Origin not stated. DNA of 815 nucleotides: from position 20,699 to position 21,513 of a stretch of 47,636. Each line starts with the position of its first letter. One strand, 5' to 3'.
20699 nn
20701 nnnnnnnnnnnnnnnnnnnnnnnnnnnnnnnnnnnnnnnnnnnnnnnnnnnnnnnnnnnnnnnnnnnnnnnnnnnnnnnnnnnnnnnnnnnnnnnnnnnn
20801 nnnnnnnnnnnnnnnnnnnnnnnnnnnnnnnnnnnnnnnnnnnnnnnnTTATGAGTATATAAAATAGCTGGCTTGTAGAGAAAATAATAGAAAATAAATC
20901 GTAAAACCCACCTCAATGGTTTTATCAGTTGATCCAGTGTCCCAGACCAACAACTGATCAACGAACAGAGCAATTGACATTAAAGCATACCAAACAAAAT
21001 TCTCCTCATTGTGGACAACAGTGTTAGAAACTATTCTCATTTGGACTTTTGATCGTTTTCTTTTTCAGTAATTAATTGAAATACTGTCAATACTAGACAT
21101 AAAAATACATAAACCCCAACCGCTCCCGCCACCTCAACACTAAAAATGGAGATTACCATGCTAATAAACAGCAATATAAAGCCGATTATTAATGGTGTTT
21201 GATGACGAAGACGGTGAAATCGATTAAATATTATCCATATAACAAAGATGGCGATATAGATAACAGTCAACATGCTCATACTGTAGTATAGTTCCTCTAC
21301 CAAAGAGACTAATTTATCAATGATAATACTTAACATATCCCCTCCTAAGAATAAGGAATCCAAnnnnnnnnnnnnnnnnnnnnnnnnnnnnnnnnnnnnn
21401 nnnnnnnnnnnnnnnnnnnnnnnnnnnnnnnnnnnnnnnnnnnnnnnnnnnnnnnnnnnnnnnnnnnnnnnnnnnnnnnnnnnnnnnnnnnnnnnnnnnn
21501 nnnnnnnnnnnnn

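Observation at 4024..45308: Seven large polytopic membrane proteins with GT-C-like architecture in one locus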

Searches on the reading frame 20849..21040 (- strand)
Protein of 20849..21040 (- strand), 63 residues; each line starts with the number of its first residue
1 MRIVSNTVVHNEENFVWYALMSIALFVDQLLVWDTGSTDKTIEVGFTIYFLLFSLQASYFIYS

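Call 59: search_protein_families(library=pfam, proteins=[window:20849-21040:-], max_evalue=0.1)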
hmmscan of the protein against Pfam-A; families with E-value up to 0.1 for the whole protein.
window:20849-21040:- (63 aa): 0 families

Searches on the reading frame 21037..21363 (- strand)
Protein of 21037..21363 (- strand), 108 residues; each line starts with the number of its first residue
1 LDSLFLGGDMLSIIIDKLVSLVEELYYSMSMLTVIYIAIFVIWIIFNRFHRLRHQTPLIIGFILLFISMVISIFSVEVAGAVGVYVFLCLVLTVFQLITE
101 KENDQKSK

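Call 59: search_protein_families(library=pfam, proteins=[window:21037-21363:-], max_evalue=0.1)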
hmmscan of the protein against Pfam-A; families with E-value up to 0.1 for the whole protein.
window:21037-21363:- (108 aa): 2 families
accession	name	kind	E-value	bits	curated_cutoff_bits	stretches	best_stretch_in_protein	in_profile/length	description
PF01027.25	Bax1-I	-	0.0072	16.6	34.1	1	28-103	98-178/207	Inhibitor of apoptosis-promoting Bax1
PF05231.19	MASE1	-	0.01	15.4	29.8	0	6-87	54-134/299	MASE1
